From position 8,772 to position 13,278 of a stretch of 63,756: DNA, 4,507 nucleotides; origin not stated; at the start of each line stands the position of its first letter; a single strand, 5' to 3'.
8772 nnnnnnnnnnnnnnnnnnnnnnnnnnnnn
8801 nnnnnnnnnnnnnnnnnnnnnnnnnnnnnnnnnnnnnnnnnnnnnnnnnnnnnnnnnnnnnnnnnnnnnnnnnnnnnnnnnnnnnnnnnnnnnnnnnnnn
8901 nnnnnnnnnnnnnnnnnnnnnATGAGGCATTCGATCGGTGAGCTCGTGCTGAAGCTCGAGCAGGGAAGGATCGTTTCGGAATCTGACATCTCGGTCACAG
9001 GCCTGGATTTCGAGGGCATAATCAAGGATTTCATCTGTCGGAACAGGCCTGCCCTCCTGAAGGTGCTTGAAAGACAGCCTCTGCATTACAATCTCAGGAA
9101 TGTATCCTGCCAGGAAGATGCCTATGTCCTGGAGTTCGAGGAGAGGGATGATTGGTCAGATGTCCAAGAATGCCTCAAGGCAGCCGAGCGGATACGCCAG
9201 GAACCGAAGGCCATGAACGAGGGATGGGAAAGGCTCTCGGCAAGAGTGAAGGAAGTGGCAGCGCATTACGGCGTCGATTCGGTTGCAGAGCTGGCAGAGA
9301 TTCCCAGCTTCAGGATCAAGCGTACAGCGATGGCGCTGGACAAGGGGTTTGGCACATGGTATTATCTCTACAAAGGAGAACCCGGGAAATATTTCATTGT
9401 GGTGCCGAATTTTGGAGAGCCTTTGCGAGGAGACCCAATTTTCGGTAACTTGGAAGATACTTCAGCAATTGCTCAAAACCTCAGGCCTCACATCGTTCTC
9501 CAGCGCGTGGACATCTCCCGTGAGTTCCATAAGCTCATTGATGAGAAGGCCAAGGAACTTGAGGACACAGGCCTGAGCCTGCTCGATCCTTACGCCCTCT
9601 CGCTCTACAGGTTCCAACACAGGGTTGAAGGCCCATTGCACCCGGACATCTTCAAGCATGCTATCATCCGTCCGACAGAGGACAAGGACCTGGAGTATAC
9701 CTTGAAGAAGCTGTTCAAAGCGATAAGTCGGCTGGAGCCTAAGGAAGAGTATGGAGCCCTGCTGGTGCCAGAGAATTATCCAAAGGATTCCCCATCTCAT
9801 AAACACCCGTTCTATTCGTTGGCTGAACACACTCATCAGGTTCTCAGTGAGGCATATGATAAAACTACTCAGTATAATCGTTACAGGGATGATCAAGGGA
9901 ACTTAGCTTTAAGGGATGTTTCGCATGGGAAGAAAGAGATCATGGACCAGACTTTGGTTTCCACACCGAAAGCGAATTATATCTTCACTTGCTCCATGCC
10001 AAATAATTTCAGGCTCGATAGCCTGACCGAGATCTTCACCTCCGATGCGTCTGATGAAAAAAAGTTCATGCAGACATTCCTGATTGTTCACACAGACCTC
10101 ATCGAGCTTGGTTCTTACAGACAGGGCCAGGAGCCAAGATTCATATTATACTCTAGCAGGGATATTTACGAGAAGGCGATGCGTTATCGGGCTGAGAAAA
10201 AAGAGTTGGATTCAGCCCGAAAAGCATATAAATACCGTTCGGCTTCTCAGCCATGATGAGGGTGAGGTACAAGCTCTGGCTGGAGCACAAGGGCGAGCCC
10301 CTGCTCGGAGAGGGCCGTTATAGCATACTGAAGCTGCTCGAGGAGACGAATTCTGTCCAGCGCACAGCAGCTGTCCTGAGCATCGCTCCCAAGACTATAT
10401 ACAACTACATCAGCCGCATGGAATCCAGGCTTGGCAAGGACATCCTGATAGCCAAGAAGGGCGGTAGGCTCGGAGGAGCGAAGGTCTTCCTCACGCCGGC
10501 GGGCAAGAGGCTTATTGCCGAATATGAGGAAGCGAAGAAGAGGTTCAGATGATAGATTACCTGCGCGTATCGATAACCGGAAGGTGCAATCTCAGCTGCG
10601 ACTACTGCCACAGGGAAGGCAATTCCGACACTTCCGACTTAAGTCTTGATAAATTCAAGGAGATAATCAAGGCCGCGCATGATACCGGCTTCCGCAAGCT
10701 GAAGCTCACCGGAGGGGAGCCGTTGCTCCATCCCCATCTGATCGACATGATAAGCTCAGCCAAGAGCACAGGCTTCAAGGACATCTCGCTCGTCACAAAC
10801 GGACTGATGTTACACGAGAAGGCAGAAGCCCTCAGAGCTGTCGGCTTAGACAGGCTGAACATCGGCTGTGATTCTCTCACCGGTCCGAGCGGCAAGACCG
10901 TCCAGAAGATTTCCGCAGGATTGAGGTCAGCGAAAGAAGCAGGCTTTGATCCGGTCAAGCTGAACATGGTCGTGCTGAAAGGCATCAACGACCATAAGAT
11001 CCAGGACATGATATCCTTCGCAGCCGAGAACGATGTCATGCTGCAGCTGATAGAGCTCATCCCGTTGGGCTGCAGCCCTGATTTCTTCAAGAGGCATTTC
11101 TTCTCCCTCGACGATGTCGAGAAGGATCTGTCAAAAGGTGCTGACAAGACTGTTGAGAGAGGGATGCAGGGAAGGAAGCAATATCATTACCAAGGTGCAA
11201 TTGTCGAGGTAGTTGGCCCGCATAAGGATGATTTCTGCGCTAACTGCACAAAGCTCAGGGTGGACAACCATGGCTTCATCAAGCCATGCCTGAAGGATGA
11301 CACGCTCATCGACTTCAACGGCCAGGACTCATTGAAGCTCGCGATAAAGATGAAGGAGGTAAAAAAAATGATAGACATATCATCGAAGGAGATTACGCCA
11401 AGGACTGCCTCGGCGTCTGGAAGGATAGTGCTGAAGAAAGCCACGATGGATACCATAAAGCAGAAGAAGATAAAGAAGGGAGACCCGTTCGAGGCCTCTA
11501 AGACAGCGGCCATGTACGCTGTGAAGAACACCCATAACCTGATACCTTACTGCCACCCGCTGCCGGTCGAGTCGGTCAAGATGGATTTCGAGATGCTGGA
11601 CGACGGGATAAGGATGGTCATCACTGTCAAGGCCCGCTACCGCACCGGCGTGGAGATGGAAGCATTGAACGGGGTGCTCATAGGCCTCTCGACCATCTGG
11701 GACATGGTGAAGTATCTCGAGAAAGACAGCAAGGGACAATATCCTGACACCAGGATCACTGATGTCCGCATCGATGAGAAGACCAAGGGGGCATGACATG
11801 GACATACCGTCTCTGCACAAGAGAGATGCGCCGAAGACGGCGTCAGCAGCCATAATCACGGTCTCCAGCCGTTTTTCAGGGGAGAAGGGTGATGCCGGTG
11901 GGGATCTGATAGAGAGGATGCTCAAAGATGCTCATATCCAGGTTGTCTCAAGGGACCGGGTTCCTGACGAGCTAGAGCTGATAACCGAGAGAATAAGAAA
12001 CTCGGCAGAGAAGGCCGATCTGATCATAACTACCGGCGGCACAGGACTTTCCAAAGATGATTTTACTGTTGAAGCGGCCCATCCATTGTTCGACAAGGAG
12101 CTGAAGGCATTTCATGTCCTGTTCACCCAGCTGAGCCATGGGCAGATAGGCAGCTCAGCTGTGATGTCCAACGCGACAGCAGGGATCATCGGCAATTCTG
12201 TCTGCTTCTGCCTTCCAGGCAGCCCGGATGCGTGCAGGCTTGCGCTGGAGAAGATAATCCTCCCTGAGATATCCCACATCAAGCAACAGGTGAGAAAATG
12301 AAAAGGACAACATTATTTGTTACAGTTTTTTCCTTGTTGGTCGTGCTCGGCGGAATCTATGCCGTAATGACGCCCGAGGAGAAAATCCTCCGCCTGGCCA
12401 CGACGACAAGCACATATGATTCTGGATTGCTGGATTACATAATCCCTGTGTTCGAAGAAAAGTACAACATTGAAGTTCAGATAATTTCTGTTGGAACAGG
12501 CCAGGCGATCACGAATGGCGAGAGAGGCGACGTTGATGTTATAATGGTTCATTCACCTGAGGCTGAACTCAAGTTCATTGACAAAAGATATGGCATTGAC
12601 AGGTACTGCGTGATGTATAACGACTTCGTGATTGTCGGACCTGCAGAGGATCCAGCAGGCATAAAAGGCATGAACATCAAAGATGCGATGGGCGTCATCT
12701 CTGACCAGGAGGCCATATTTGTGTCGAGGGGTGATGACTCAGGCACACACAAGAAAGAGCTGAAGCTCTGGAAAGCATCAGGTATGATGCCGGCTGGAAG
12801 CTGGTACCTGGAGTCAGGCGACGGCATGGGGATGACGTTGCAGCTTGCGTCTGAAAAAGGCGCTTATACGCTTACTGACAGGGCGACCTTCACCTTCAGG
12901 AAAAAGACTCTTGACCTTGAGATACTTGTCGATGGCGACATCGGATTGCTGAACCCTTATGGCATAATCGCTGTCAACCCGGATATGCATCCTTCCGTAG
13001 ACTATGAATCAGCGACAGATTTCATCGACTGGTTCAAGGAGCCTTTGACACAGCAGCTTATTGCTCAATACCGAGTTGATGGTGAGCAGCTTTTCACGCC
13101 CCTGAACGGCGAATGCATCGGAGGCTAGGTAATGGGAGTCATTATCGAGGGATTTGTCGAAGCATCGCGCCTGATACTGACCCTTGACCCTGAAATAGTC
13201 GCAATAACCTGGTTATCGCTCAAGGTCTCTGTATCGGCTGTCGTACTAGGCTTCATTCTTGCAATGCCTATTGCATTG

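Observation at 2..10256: Ten-kilobase block of six co-directional ORFan genes including three tandem modular paralogs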

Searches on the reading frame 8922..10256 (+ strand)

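Call 4: search_protein_families(library=pfam, proteins=[window:8922-10256:+], max_evalue=1)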
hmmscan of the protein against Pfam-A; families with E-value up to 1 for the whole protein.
window:8922-10256:+ (444 aa): 0 families

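Call 5: search_protein_families(library=ncbifam, proteins=[window:8922-10256:+], max_evalue=1)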
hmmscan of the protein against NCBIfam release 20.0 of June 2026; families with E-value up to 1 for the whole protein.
window:8922-10256:+ (444 aa): 0 families

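Call 6: search_protein_families(library=phrogs, proteins=[window:8922-10256:+], max_evalue=1)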
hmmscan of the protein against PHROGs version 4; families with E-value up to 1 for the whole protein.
window:8922-10256:+ (444 aa): 2 families
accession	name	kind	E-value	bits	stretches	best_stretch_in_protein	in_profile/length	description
phrog_35637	-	DNA, RNA and nucleotide metabolism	0.086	12.9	1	295-355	16-76/366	thymidylate synthase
phrog_10111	-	unknown function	0.23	11.9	1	179-220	132-173/210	-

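Call 7: search_protein_families(library=padloc, proteins=[window:8922-10256:+], max_evalue=1)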
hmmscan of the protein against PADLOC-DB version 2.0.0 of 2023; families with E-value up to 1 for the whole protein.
window:8922-10256:+ (444 aa): 0 families

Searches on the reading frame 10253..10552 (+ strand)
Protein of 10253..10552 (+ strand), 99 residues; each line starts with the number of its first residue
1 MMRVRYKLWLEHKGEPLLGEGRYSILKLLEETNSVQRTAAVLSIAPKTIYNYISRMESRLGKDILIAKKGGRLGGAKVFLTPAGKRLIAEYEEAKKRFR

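Call 4: search_protein_families(library=pfam, proteins=[window:10253-10552:+], max_evalue=1)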
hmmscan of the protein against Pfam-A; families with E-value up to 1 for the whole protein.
window:10253-10552:+ (99 aa): 13 families
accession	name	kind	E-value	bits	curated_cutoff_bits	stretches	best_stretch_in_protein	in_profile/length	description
PF00126.33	HTH_1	-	1.7e-06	28.3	26.6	1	26-85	7-60/60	Bacterial regulatory helix-turn-helix protein, lysR family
PF13551.12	HTH_29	-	0.0004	20.9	28.1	1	22-58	1-38/64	Winged helix-turn helix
PF00196.25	GerE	-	0.00087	19.3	23.5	1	24-61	9-46/57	Bacterial regulatory proteins, luxR family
PF13384.12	HTH_23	-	0.0024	18.1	24.6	1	22-58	7-44/50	Homeodomain-like domain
PF13556.12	HTH_30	-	0.0029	17.8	27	1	28-64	8-44/59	PucR C-terminal helix-turn-helix domain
PF13309.12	HTH_22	-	0.0065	16.9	29.6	1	32-53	41-62/63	HTH domain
PF13518.12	HTH_28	-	0.0082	16.7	25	1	22-71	2-50/52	Helix-turn-helix domain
PF13936.12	HTH_38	-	0.046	13.9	27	1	22-55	10-43/44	Helix-turn-helix domain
PF08279.18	HTH_11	-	0.053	13.8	25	1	24-70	4-51/55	HTH domain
PF14493.12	HTH_40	-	0.11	13.2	27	1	26-57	6-37/89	Helix-turn-helix domain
PF02796.21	HTH_7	-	0.13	12.8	23.8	1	24-52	13-41/45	Helix-turn-helix domain of resolvase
PF01710.22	HTH_Tnp_IS630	-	0.14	12.7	21.3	1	22-58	8-44/119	Transposase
PF13542.12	HTH_Tnp_ISL3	-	0.16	11.9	27.4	1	23-55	18-49/51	Helix-turn-helix domain of transposase family ISL3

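Call 5: search_protein_families(library=ncbifam, proteins=[window:10253-10552:+], max_evalue=1)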
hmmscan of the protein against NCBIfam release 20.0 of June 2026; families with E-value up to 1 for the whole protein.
window:10253-10552:+ (99 aa): 12 families
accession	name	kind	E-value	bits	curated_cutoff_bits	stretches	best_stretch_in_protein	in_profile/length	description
TIGR00637.1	ModE_repress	subfamily_domain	9.8e-13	48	98.5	1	18-95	2-78/100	ModE molybdate transport repressor domain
NF007957.0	PRK10676.1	equivalog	7.9e-06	25.2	369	1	22-92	21-90/263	molybdenum-dependent transcriptional regulator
NF008722.0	PRK11716.1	equivalog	0.025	13.6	246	1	28-89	11-66/293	HTH-type transcriptional activator IlvY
NF033577.2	transpos_IS481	equivalog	0.046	13.2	224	1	21-58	1-39/284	IS481 family transposase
TIGR02424.1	TF_pcaQ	equivalog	0.047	12.6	303.8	1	32-89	17-76/300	pca operon transcription factor PcaQ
NF047711.1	PutUtilRegPtrR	equivalog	0.048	12.8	400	1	25-95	8-79/283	putrescine utilization regulator PtrR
NF009888.0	PRK13348.1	subfamily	0.06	12.3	297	1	29-91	14-69/302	HTH-type transcriptional regulator ArgP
NF002964.0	PRK03635.1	subfamily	0.069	12.2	197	1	28-93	13-71/297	ArgP/LysG family DNA-binding transcriptional regulator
NF045990.1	TransRegCbbRRhodb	equivalog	0.089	11.8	450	1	26-96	14-80/304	LysR family regulator CbbR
TIGR03298.1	argP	subfamily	0.09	11.8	273.55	1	31-93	14-69/292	ArgP/LysG family DNA-binding transcriptional regulator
NF008284.0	PRK11062.1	equivalog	0.11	11.6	219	1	31-72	17-57/299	transcriptional activator NhaR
NF007491.0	PRK10086.1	equivalog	0.11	11.3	316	1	31-91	30-84/313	DNA-binding transcriptional regulator DsdC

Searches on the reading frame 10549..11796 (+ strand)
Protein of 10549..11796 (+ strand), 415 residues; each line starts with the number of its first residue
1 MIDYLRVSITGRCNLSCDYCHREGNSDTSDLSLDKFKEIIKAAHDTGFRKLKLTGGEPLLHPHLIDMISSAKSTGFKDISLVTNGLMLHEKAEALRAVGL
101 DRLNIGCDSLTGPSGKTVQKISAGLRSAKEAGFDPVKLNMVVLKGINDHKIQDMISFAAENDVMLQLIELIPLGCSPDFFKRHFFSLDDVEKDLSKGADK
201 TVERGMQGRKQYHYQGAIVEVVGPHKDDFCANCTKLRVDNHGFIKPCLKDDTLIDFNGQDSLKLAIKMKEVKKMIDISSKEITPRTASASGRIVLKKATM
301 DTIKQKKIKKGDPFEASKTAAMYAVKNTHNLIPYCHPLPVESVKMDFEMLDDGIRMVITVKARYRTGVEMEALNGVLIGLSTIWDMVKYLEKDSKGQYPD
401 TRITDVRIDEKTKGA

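Call 4: search_protein_families(library=pfam, proteins=[window:10549-11796:+], max_evalue=1)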
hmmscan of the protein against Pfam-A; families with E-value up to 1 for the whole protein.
window:10549-11796:+ (415 aa): 5 families
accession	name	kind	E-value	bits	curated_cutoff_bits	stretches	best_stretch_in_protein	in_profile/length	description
PF01967.27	MoaC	-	1.1e-42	145.7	27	1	274-414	1-136/136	MoaC family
PF04055.27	Radical_SAM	-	1.1e-29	104.2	29.5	1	7-158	1-166/166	Radical SAM superfamily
PF06463.18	Mob_synth_C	-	2.1e-14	54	37.4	1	164-276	2-116/128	Molybdenum Cofactor Synthesis C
PF13353.11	Fer4_12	-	4.1e-06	27.6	22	1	12-93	14-99/137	4Fe-4S single cluster domain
PF03659.20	Glyco_hydro_71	-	0.26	10.5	34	1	117-165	14-62/375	Glycosyl hydrolase family 71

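Call 5: search_protein_families(library=ncbifam, proteins=[window:10549-11796:+], max_evalue=1)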
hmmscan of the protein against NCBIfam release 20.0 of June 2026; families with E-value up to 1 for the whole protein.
window:10549-11796:+ (415 aa): 83 families (the best 25 are shown)
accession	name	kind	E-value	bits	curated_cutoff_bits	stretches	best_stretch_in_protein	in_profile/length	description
NF001199.0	PRK00164.2-1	equivalog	1.8e-78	263.8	231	1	2-274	11-293/308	GTP 3',8-cyclase MoaA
TIGR02668.1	moaA_archaeal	equivalog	3.8e-76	256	325.25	1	2-262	9-281/303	GTP 3',8-cyclase MoaA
TIGR02666.1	moaA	equivalog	2.2e-63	214.3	284.05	1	2-257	9-287/336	GTP 3',8-cyclase MoaA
NF008999.0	PRK12343.1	equivalog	1.1e-58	197.4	171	1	267-414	8-154/156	cyclic pyranopterin monophosphate synthase MoaC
NF002947.1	PRK03604.1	equivalog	1.3e-39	136.3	285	1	274-414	1-134/301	bifunctional molybdenum cofactor biosynthesis protein MoaC/MoaB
TIGR00581.1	moaC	equivalog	2.1e-39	134.7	141.5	1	271-404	9-144/148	cyclic pyranopterin monophosphate synthase MoaC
NF006870.0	PRK09364.1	subfamily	1.1e-37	129.3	162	1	268-414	11-152/161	cyclic pyranopterin monophosphate synthase MoaC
NF011069.0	PRK14499.1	equivalog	1.4e-33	116.4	457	1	269-414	9-149/308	cyclic pyranopterin monophosphate synthase MoaC/MOSC-domain-containing protein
NF011070.0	PRK14500.1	equivalog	2.4e-25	89.5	606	1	268-391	13-142/358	putative bifunctional molybdopterin-guanine dinucleotide biosynthesis protein MoaC/MobA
NF045702.1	rSAM_GDGT_ether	equivalog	1.6e-21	76.5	450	1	7-174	90-269/486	tetraether lipid synthase Tes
TIGR04317.1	W_rSAM_matur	equivalog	2.9e-20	72.7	380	1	4-118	5-121/349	tungsten cofactor oxidoreductase radical SAM maturase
NF045646.2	rSAM_Se_TrsS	equivalog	2.3e-19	69.3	490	1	7-172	90-265/441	radical SAM (seleno)protein TrsS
NF038283.1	viperin_w_prok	equivalog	2.4e-18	66.3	180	1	9-127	8-131/281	viperin family antiviral radical SAM protein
TIGR04466.1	rSAM_BlsE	equivalog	3e-17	63.1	400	1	4-125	4-123/327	cytosylglucuronate decarboxylase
TIGR04055.1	rSAM_NirJ2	equivalog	4.1e-17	62.7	500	1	9-178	6-182/326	putative heme d1 biosynthesis radical SAM protein NirJ2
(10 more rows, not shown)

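Call 17: find_related_loci(query=window:10549-11796:+, collection=genome_contigs, flank=10000)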
Query window:10549-11796:+ (415 aa) in genome_contigs; peptide patterns used: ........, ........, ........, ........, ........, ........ (x = any residue, [..] = any of these).
435 stretches matched a pattern; 273 encode a relative of the query (tblastn E <= 1e-3); the best 80 are kept; 80 distinct loci.
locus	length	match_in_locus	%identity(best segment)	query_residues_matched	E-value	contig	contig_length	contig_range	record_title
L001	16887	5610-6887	45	2-413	3e-112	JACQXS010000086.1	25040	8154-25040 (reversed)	MAG: Candidatus Stahlbacteria bacterium isolate NC_groundwater_1521_Pr4_B-0.1um_38_3 SR1-18-B1_scaffold_291917, whole ge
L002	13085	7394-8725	41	5-413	7e-105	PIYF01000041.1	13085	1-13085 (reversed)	MAG: Candidatus Bathyarchaeota archaeon isolate M10_bin214 bin214_scaffold7163, whole genome shotgun sequence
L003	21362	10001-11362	40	4-413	1e-97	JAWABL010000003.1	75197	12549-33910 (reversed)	MAG: Candidatus Woesearchaeota archaeon isolate JZ-4_201808_bins_108 JZ-4_201808_bins_108_scaffold_3, whole genome shotg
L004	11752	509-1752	53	1-413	1e-112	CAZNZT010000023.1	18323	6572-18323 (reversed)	MAG TPA_asm: uncultured Methanosarcinales archaeon isolate binchicken_co256_988 genome assembly, contig: NODE_6513_lengt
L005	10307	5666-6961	38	5-414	2e-87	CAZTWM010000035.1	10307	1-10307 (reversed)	MAG TPA_asm: uncultured Thermoplasmatales archaeon isolate binchicken_co6_228 genome assembly, contig: NODE_7994_length_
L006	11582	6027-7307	39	2-414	2e-87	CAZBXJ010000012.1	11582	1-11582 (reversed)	MAG TPA_asm: uncultured Thermoplasmatales archaeon isolate binchicken_co6_184 genome assembly, contig: NODE_6670_length_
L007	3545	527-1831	38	2-414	4e-88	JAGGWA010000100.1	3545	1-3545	MAG: Thermoplasmata archaeon isolate AUK114 PB_MBMC_068_c_000000000101, whole genome shotgun sequence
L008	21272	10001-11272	39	5-414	3e-86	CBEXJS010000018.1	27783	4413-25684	MAG TPA_asm: uncultured Thermoplasmatales archaeon isolate SRR22064146_binner123_Refined_15 genome assembly, contig: ERZ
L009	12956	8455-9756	38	2-413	7e-84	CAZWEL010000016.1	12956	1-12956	MAG TPA_asm: uncultured Thermoplasmatales archaeon isolate binchicken_co256_206 genome assembly, contig: NODE_11910_leng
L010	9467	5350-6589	48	5-415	8e-101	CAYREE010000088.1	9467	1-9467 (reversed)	MAG TPA_asm: uncultured archaeon isolate SRP077602_co7_59 genome assembly, contig: NODE_32142_length_9467_cov_3.944008,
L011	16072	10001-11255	46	2-414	2e-107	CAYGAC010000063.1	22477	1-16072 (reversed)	MAG TPA_asm: uncultured Thermoplasmatales archaeon isolate ERP108616_co1_401 genome assembly, contig: k119_1167244, whol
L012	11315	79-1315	47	1-413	9e-101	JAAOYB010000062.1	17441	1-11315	Candidatus Woesearchaeota archaeon isolate DPANNHV_H2.bin.12 k83_3765178, whole genome shotgun sequence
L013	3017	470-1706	45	1-413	3e-98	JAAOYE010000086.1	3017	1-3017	Candidatus Woesearchaeota archaeon isolate DPANNHV_H2.bin.54 k83_1824485, whole genome shotgun sequence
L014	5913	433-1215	47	2-262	5e-71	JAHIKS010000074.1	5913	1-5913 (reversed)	MAG: Candidatus Altiarchaeota archaeon isolate KR13_N1.mb.66 KR13_N1.mb.66_k141_116115, whole genome shotgun sequence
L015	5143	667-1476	45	2-269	1e-70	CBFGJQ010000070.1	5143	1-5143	MAG: candidate division WOR-3 bacterium isolate QZM1.Bin.83.optimized.1 genome assembly, contig: NODE_163_length_5143_co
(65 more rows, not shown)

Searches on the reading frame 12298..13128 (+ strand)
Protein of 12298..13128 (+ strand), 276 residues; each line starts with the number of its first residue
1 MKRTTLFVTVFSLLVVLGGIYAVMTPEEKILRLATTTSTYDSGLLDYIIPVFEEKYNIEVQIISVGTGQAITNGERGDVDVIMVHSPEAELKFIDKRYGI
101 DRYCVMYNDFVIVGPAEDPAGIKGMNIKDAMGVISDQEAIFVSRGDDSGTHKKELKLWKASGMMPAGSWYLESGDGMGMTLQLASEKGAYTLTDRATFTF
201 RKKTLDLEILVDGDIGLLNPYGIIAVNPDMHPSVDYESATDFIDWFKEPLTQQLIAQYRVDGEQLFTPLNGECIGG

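Call 16: search_protein_families(library=pfam, proteins=[window:12298-13128:+], max_evalue=0.001)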
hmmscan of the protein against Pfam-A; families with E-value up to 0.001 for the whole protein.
window:12298-13128:+ (276 aa): 2 families
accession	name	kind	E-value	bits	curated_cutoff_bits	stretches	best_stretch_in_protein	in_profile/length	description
PF12849.12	PBP_like_2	-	2.2e-41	142.8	27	1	33-246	13-263/267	PBP superfamily domain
PF13531.11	SBP_bac_11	-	2.3e-06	28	25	1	44-257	12-223/227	Bacterial extracellular solute-binding protein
